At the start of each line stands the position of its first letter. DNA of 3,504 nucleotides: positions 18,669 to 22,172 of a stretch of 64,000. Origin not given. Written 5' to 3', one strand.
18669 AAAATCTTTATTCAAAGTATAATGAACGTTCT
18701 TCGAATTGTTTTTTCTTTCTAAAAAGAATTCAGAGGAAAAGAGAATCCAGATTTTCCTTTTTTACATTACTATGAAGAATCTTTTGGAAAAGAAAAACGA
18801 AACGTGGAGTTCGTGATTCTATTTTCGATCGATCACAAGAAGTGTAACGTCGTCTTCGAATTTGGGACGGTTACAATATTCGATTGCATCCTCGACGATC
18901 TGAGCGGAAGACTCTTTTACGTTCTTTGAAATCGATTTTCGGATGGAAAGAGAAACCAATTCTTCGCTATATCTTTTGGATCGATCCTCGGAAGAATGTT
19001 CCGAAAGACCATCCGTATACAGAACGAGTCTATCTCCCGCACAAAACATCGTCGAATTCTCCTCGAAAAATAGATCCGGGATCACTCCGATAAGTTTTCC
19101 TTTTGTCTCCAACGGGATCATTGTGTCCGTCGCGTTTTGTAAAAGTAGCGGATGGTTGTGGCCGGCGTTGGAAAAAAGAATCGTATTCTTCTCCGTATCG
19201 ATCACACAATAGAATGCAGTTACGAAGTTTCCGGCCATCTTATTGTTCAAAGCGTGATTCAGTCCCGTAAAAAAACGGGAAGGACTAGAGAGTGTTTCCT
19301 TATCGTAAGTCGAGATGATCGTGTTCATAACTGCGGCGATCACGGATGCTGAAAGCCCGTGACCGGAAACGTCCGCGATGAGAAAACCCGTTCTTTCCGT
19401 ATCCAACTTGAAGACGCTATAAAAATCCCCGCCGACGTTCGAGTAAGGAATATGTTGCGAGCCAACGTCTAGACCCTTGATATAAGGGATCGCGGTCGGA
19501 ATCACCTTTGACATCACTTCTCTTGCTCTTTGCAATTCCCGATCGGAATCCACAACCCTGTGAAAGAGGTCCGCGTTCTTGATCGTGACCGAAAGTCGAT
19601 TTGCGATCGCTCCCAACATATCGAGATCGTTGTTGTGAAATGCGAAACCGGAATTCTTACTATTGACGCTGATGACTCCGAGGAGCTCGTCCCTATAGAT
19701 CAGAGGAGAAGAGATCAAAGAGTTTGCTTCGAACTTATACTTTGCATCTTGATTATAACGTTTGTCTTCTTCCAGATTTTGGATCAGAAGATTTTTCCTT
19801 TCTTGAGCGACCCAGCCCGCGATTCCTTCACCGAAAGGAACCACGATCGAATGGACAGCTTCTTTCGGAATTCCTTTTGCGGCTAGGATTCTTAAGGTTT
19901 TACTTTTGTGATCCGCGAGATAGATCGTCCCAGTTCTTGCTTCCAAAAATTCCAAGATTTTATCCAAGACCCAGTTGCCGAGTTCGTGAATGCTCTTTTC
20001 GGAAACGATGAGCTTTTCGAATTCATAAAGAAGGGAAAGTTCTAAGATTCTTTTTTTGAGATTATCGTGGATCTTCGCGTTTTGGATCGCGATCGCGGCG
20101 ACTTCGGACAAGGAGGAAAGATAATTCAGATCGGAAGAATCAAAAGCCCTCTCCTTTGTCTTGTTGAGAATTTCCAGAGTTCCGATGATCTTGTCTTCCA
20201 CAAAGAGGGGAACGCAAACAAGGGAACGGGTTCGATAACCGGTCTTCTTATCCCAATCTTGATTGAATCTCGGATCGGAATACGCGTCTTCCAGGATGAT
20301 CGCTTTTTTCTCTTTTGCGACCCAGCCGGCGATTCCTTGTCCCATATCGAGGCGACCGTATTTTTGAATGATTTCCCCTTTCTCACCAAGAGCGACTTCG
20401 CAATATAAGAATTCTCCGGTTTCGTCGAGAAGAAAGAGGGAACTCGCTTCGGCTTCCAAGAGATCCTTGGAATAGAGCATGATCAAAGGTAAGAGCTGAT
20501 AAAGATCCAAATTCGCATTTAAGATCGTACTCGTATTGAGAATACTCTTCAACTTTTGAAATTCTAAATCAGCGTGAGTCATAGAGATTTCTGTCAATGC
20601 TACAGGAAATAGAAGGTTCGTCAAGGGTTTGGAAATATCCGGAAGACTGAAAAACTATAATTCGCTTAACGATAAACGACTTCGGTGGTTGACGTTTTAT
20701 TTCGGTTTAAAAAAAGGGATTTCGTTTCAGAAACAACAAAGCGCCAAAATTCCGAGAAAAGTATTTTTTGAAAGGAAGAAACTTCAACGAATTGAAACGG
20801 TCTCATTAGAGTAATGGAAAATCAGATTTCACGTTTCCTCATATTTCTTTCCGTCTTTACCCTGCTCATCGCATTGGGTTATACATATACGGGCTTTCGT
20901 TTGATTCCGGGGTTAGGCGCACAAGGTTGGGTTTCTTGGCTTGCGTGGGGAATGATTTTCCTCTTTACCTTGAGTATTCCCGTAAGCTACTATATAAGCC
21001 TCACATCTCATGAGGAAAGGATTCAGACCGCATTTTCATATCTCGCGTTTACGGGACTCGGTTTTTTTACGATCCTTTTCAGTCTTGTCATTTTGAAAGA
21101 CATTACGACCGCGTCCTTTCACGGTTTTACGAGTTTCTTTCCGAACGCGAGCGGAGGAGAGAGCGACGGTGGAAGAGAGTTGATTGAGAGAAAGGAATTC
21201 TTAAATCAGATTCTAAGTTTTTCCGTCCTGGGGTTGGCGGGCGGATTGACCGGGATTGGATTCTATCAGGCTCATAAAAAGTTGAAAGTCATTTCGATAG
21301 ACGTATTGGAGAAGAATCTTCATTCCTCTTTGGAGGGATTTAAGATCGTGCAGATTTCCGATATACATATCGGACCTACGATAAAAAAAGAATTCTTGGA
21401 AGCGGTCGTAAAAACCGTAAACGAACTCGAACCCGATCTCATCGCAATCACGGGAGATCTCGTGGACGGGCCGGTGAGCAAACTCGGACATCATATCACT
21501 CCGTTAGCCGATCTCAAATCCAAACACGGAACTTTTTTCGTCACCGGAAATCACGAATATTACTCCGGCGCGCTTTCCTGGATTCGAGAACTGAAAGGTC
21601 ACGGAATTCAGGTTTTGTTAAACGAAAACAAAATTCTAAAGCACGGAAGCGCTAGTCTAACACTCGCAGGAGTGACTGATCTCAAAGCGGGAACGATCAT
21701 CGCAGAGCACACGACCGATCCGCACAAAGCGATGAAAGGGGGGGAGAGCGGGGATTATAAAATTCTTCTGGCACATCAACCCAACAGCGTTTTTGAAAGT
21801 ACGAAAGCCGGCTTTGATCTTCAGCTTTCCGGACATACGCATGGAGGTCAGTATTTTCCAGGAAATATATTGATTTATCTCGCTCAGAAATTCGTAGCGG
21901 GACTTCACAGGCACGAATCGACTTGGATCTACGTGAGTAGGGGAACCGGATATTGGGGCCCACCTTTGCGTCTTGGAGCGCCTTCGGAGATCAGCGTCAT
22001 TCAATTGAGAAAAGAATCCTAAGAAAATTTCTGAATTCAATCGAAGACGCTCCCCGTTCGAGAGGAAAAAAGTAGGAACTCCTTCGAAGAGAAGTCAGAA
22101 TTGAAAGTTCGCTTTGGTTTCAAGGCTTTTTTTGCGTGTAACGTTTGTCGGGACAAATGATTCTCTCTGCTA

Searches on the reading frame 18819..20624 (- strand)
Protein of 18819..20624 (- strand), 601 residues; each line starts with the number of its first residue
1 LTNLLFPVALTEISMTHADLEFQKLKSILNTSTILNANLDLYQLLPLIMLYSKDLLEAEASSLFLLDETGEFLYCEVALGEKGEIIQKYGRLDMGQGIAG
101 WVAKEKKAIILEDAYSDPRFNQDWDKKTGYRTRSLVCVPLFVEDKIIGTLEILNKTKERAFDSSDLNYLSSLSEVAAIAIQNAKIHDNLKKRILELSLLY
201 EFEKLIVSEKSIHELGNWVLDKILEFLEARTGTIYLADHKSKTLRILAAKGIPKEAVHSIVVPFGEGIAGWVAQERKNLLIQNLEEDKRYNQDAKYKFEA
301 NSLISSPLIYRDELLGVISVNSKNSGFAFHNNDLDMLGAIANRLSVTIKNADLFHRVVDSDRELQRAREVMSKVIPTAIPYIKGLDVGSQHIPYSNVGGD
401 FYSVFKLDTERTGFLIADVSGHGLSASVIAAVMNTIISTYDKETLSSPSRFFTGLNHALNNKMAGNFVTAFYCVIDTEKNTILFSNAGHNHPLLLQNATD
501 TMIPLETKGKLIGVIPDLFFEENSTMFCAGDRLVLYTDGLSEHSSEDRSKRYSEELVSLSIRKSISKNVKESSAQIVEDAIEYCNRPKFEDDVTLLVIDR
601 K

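Call 77: search_protein_families(library=pfam, proteins=[window:18819-20624:-], max_evalue=0.00001)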
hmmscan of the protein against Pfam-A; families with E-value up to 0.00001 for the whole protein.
window:18819-20624:- (601 aa): 4 families
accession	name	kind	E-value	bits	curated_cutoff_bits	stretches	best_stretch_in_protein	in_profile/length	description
PF07228.17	SpoIIE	-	7e-43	147.2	25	1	409-600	2-191/192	Stage II sporulation protein E (SpoIIE)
PF13185.12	GAF_2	-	3.8e-36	124.7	28.6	2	39-181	2-136/136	GAF domain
PF01590.32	GAF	-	9.1e-35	120.5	22.4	2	40-180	1-133/133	GAF domain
PF13492.12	GAF_3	-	4.1e-22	79.4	27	2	52-182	13-129/129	GAF domain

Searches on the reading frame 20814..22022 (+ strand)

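Call 77: search_protein_families(library=pfam, proteins=[window:20814-22022:+], max_evalue=0.00001)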
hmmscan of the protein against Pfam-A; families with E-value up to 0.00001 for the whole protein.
window:20814-22022:+ (402 aa): 1 family
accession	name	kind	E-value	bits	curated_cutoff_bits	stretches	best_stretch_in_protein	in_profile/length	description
PF00149.33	Metallophos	-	4.1e-15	57.1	21.5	1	176-344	1-190/191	Calcineurin-like phosphoesterase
